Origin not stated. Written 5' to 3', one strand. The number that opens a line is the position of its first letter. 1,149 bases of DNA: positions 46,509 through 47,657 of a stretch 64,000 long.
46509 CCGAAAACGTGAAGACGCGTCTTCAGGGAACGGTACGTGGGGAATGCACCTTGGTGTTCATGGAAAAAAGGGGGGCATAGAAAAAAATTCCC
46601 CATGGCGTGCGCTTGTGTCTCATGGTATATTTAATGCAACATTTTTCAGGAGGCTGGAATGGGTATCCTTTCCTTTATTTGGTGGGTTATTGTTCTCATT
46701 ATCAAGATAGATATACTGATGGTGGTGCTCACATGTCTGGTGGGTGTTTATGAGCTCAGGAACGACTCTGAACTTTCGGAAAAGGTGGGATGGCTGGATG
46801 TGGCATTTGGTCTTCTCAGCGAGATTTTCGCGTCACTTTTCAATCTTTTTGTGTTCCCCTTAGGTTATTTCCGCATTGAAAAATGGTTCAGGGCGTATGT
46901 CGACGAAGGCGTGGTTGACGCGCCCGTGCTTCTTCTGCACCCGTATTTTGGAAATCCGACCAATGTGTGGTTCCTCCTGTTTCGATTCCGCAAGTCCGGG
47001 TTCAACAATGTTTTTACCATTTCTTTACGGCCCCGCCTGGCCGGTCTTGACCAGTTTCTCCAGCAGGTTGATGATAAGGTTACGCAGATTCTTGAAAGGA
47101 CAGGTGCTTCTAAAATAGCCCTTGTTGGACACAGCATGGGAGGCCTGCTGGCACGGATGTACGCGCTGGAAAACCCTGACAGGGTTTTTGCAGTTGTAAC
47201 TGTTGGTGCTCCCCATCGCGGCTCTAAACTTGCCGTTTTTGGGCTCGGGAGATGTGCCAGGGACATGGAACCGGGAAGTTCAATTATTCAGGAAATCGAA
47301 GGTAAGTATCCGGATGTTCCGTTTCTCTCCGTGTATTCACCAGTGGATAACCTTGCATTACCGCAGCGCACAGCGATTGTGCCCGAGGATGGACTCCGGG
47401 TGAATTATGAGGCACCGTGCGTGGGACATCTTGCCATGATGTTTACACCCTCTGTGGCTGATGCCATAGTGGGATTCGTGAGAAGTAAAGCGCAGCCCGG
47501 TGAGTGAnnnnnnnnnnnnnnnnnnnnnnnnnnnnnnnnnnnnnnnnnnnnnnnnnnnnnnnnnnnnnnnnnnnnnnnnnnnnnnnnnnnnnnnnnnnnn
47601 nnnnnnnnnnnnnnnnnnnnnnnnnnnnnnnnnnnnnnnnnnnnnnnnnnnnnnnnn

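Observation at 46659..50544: Four-gene translationally coupled operon built around a half-size ArsA/Get3-like ATPase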

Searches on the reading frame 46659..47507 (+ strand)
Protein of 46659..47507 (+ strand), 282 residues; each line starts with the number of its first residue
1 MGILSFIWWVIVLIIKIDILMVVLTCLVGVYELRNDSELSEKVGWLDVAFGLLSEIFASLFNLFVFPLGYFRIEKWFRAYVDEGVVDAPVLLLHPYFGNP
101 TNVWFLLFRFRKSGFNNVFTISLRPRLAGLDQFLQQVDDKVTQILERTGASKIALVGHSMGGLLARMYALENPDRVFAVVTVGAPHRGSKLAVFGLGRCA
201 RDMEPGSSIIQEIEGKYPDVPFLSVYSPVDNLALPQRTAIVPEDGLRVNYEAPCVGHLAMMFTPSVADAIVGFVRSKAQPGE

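Call 3: search_protein_families(library=pfam, proteins=[window:46659-47507:+], max_evalue=0.1)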
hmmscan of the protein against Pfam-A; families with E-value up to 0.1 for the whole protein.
window:46659-47507:+ (282 aa): 19 families
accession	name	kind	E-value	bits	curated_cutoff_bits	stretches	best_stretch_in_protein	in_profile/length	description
PF00561.26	Abhydrolase_1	-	1.3e-12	48.3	25.8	1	139-186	57-107/245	alpha/beta hydrolase fold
PF12146.15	Hydrolase_4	-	8.6e-09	35.5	27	1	126-188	51-113/239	Serine aminopeptidase, S33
PF07819.20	PGAP1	-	1.1e-07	32.3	24.3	1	134-191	72-134/233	PGAP1-like alpha/beta domain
PF02089.21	Palm_thioest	-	1.7e-06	28.4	26.8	1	131-190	48-114/254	Palmitoyl protein thioesterase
PF12697.13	Abhydrolase_6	-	3.5e-06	28.3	26.3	1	90-197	1-99/217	Alpha/beta hydrolase family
PF01764.32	Lipase_3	-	5.9e-06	26.7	22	1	120-189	43-107/140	Lipase (class 3)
PF00756.26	Esterase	-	4.9e-05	23.6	22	1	134-179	95-143/251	Putative esterase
PF02450.21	LCAT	-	0.00013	21.8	21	1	127-192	98-168/392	Lecithin:cholesterol acyltransferase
PF05057.20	DUF676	-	0.0018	18.2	20.3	1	129-168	54-95/217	Putative serine esterase (DUF676)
PF01674.24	Lipase_2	-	0.0075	16.3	20.3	1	108-168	23-92/219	Lipase (class 2)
PF24096.1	DUF7379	-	0.013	15.9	33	1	146-192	65-118/191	Domain of unknown function (DUF7379)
PF12695.13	Abhydrolase_5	-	0.013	15.7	27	1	138-184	43-89/164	Alpha/beta hydrolase family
PF00326.27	Peptidase_S9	-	0.016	15.2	22.6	1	147-185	60-97/213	Prolyl oligopeptidase family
PF06259.18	Abhydrolase_8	-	0.029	14.5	20.5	1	147-186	104-144/178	Alpha/beta hydrolase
PF05728.18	UPF0227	-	0.036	14.4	21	1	130-166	38-74/187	Uncharacterised protein family (UPF0227)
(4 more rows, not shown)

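Call 4: search_protein_families(library=ncbifam, proteins=[window:46659-47507:+], max_evalue=0.1)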
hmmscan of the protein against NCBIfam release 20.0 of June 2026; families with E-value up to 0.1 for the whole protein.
window:46659-47507:+ (282 aa): 34 families (the best 25 are shown)
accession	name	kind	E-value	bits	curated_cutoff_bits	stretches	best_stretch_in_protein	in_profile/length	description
NF011457.0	PRK14875.1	equivalog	3.3e-08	32.9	307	1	79-182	123-229/372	acetoin dehydrogenase dihydrolipoyllysine-residue acetyltransferase subunit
NF051488.1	bifunc_PcaDC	exception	2.9e-06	26.7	390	1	83-184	7-111/375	bifunctional 3-oxoadipate enol-lactonase/4-carboxymuconolactone decarboxylase PcaDC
TIGR02427.1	protocat_pcaD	equivalog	1.9e-05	24.2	255.85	1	134-185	62-113/251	3-oxoadipate enol-lactonase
NF052610.1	macro_16_ester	equivalog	2.9e-05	23.6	420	1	136-182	79-125/281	alpha/beta fold macrolide esterase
TIGR03695.1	menH_SHCHC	equivalog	3.3e-05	23.4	208.55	1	131-184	51-104/252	2-succinyl-6-hydroxy-2,4-cyclohexadiene-1-carboxylate synthase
NF053683.1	esterase_mleBRB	exception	5.4e-05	22.9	585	1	136-180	79-123/280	BRB family alpha/beta fold macrolide esterase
NF006449.0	PRK08775.1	equivalog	6e-05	22.1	296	1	139-193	126-181/344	homoserine O-succinyltransferase MetX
NF007954.0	PRK10673.1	equivalog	8.7e-05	21.9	399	1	87-182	16-112/255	esterase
TIGR03611.1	RutD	equivalog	9.8e-05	21.8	238.5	1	133-184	62-113/258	pyrimidine utilization protein D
NF045632.1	hydroxlase_HsaD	equivalog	0.00022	20.3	400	1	131-184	84-137/290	4,5:9,10-diseco-3-hydroxy-5,9,17-trioxoandrosta-1(10),2-diene-4-oate hydrolase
NF041759.1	mac_hydro_EstT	equivalog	0.00024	20.4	450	1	136-182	78-124/278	macrolide hydrolase EstT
NF007674.0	PRK10349.1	equivalog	0.00031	20.4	449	1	136-184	60-107/256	pimeloyl-ACP methyl ester esterase BioH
TIGR01392.2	MetX_acetyl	equivalog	0.00039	19.6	500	1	142-190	118-167/351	homoserine O-acetyltransferase MetX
TIGR01738.1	bioH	equivalog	0.00047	19.9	206.95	1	138-184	53-98/245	pimeloyl-ACP methyl ester esterase BioH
TIGR01250.1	pro_imino_pep_2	subfamily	0.00078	19.1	167.65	1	139-180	84-125/288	proline iminopeptidase-family hydrolase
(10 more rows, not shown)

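Call 15: list_cluster_members(proteins=[P0001, window:46659-47504:+, window:48372-49202:+, window:12183-13205:+, window:7569-8876:+, window:45241-45891:+])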
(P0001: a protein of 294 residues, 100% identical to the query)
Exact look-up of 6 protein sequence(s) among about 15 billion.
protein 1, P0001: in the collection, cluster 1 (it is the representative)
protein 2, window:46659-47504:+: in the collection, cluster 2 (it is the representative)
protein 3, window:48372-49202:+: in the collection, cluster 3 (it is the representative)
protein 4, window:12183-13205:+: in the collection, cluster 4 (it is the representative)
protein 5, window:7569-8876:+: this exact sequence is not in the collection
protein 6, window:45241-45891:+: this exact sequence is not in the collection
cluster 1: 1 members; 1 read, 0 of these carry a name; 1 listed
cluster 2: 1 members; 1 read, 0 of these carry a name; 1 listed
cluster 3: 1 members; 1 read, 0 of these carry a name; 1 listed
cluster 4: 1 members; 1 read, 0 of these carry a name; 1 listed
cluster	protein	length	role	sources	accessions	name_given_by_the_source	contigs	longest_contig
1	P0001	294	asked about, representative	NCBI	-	-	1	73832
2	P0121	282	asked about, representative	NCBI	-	-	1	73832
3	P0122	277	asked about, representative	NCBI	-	-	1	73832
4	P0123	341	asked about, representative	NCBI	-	-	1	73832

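Call 72: find_related_loci(query=A5, collection=metagenome_contigs, flank=5000)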
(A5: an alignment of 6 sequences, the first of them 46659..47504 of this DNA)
Query A5 (282 aa) in metagenome_contigs; peptide patterns used: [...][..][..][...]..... (x = any residue, [..] = any of these).
600 stretches matched a pattern (row limit reached: there are more); 155 encode a relative of the query (tblastn E <= 1e-3); the best 80 are kept; 80 distinct loci.
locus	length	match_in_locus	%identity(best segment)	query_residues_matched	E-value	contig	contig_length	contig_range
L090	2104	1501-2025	40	89-266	1e-35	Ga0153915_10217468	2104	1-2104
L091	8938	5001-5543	37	89-266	6e-34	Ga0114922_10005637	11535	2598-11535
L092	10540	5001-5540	35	89-271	3e-33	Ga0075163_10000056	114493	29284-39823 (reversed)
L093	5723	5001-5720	33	7-239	1e-31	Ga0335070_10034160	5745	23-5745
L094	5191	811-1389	37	87-282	3e-30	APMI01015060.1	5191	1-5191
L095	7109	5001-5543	37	88-270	2e-29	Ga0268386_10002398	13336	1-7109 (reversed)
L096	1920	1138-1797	36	42-266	9e-30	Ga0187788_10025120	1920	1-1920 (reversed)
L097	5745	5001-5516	39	90-261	5e-24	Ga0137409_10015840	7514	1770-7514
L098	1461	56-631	34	79-271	3e-24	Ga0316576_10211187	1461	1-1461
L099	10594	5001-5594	29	71-266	7e-21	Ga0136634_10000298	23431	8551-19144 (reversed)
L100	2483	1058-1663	33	72-271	4e-19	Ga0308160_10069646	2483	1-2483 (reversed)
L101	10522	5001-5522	32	89-261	1e-18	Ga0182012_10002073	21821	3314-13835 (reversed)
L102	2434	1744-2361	29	71-274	1e-17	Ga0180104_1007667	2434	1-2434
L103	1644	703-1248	31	89-271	2e-17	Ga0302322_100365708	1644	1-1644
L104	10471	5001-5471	32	89-242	4e-17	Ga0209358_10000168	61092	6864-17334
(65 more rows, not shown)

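Call 84: search_protein_families(library=padloc, proteins=[window:46659-47507:+], max_evalue=0.01)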
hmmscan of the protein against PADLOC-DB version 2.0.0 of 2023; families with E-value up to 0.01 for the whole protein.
window:46659-47507:+ (282 aa): 0 families

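Call 85: search_solved_structures(query=window:46659-47504:+, max_evalue=0.01, show_alignments=1)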
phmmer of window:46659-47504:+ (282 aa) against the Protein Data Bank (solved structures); distinct sequences matched with E-value up to 0.01: 41.
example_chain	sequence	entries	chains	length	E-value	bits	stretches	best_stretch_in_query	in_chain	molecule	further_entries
8xy5_A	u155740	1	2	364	4.3e-12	49.2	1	139-206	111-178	Alpha/beta hydrolase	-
7cof_A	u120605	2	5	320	6.3e-12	48.6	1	141-206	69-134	Alpha/beta hydrolase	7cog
1hqd_A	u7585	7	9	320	8.1e-12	48.3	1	141-207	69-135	LIPASE | TRIACYL-GLYCEROL-HYDROLASE | TRIACYL-GLYCEROL HYDROLASE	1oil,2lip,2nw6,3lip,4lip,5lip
1ys1_X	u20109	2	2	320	8.2e-12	48.3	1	141-207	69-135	Lipase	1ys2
1qge_D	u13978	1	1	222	4.5e-11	45.9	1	134-195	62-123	PROTEIN (TRIACYLGLYCEROL HYDROLASE)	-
1cvl_A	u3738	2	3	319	8.7e-11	44.9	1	135-195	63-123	TRIACYLGLYCEROL HYDROLASE | Lipase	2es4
1tah_B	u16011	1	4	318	8.7e-11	44.9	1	135-195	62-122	LIPASE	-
5a62_A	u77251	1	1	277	3.8e-09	39.5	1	80-186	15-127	PUTATIVE ALPHA/BETA HYDROLASE FOLD PROTEIN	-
5h6b_A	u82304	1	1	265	1.4e-08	37.7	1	88-191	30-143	Putative secreted lipase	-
5h6g_A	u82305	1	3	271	1.5e-08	37.6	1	88-191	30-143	Putative secreted lipase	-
1ex9_A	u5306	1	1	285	6.7e-08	35.4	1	130-205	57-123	LACTONIZING LIPASE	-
9g8u_A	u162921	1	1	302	7.1e-08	35.4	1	117-192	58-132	Lactonizing lipase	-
6nkc_A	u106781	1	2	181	1.4e-05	27.8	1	90-187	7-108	Lipase, Lip_vut1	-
3w9u_A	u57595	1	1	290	4.1e-05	26.3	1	110-196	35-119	Putative lipase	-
5egn_A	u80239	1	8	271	4.3e-05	26.2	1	79-179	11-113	Esterase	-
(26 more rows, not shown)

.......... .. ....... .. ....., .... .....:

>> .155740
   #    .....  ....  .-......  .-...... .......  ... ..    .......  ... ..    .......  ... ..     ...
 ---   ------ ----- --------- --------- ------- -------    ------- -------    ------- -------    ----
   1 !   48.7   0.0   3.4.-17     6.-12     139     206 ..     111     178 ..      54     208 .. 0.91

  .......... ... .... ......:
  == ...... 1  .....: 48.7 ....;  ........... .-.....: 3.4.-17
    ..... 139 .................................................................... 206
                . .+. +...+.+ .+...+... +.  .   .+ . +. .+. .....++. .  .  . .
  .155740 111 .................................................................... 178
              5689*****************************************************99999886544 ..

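Call 105: search_protein_families(library=pfam, proteins=[L094:1406-3496:-, L094:3680-4108:+, L094:4233-5189:+, L099:5711-7729:-, L099:7867-8376:+, L095:3407-4633:+, L095:6299-7108:+, L091:5594-7051:-, L092:5564-6868:+, L094:472-1437:+], max_evalue=0.00001)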
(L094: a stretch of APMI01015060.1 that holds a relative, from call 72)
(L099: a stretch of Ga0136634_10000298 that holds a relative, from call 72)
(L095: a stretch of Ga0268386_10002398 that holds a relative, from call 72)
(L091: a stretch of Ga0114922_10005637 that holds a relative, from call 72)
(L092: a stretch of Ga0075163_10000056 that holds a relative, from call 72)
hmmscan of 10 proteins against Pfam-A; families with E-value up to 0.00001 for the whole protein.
L094:1406-3496:- (696 aa): 9 families
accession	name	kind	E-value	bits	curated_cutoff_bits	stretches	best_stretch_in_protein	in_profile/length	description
PF00106.31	adh_short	-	2.8e-55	187.3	26.6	1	410-600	1-189/195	short chain dehydrogenase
PF07993.18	NAD_binding_4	-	1.5e-45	155.8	20.1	1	36-266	1-258/258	Male sterility protein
PF13561.12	adh_short_C2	-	1e-33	117.3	27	1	419-604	6-187/236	Enoyl-(Acyl carrier protein) reductase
PF08659.16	KR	-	5.9e-20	72.4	22.6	1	412-593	3-178/180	KR domain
PF01370.27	Epimerase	-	1.3e-18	67.7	20.9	1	35-215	2-176/240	NAD dependent epimerase/dehydratase family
PF01073.25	3Beta_HSD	-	1.7e-10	40.9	22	1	36-197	2-159/280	3-beta hydroxysteroid dehydrogenase/isomerase family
PF13460.12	NAD_binding_10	-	4.8e-10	40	27.2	0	38-218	1-153/184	NAD(P)H-binding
PF02719.21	Polysacc_synt_2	-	4.9e-09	36.2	20.2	1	35-153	2-123/293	Polysaccharide biosynthesis protein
PF16363.11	GDP_Man_Dehyd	-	3.3e-07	30.5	27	0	35-165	1-136/332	GDP-mannose 4,6 dehydratase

L094:3680-4108:+ (142 aa): 1 family
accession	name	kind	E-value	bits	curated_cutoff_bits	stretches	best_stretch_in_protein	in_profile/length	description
PF05597.16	Phasin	-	4.5e-39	133.8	28.8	1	14-124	4-125/126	Poly(hydroxyalcanoate) granule associated protein (phasin)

L094:4233-5189:+ (319 aa): 1 family
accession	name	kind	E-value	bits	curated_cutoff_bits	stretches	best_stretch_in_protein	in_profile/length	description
PF01734.28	Patatin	-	1.2e-25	91.3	27.7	1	11-224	1-184/191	Patatin-like phospholipase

L099:5711-7729:- (672 aa): 9 families
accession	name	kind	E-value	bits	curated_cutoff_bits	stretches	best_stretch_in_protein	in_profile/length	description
PF07993.18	NAD_binding_4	-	2.5e-52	178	20.1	1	5-235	1-258/258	Male sterility protein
PF00106.31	adh_short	-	1.3e-47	162.3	26.6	1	379-579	1-189/195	short chain dehydrogenase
PF13561.12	adh_short_C2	-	5.9e-29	101.7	27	1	388-581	6-185/236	Enoyl-(Acyl carrier protein) reductase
PF01370.27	Epimerase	-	2.5e-18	66.8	20.9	1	4-184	2-176/240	NAD dependent epimerase/dehydratase family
PF08659.16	KR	-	1e-14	55.3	22.6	1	381-556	3-166/180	KR domain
PF01073.25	3Beta_HSD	-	2.4e-10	40.4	22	1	5-165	2-158/280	3-beta hydroxysteroid dehydrogenase/isomerase family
PF16363.11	GDP_Man_Dehyd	-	3.5e-08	33.7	27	1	4-165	1-165/332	GDP-mannose 4,6 dehydratase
PF13460.12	NAD_binding_10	-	6.4e-08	33.1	27.2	0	7-182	1-148/184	NAD(P)H-binding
PF02719.21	Polysacc_synt_2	-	6.1e-06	26.1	20.2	0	4-126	2-127/293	Polysaccharide biosynthesis protein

L099:7867-8376:+ (169 aa): 1 family
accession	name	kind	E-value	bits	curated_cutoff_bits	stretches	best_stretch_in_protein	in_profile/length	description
PF05597.16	Phasin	-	1.1e-40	139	28.8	1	20-147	4-124/126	Poly(hydroxyalcanoate) granule associated protein (phasin)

L095:3407-4633:+ (408 aa): 1 family
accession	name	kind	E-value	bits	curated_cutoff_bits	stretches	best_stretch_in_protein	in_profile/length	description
PF01734.28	Patatin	-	1.6e-24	87.6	27.7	1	21-239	2-190/191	Patatin-like phospholipase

L095:6299-7108:+ (270 aa): 1 family
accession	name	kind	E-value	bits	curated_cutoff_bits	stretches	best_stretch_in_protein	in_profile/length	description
PF00732.25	GMC_oxred_N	-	1.5e-52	179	23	1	2-269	1-207/218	GMC oxidoreductase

L091:5594-7051:- (485 aa): 1 family
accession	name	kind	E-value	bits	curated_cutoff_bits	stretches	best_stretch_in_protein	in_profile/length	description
PF01139.22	RtcB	-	2.9e-171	570.8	27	1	49-485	1-426/426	tRNA-splicing ligase RtcB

L092:5564-6868:+ (434 aa): 2 families
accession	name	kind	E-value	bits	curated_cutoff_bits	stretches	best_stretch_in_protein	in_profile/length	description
PF02127.20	Peptidase_M18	-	7.1e-130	434.1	24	1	17-432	1-432/432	Aminopeptidase I zinc metalloprotease (M18)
PF05343.19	Peptidase_M42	-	2.5e-06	27.2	23.2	0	228-280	122-176/292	M42 glutamyl aminopeptidase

L094:472-1437:+ (321 aa): 5 families
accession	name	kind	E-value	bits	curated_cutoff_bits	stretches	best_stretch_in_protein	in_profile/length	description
PF02089.21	Palm_thioest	-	1.5e-11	44.9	26.8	1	116-220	1-117/254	Palmitoyl protein thioesterase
PF00561.26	Abhydrolase_1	-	1.4e-08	35.1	25.8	1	164-223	56-117/245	alpha/beta hydrolase fold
PF07819.20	PGAP1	-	3e-08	34.1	24.3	1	167-270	79-187/233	PGAP1-like alpha/beta domain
PF12146.15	Hydrolase_4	-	4.7e-06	26.5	27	1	155-215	54-113/239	Serine aminopeptidase, S33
PF12697.13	Abhydrolase_6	-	4.8e-06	27.8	26.3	1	117-248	1-133/217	Alpha/beta hydrolase family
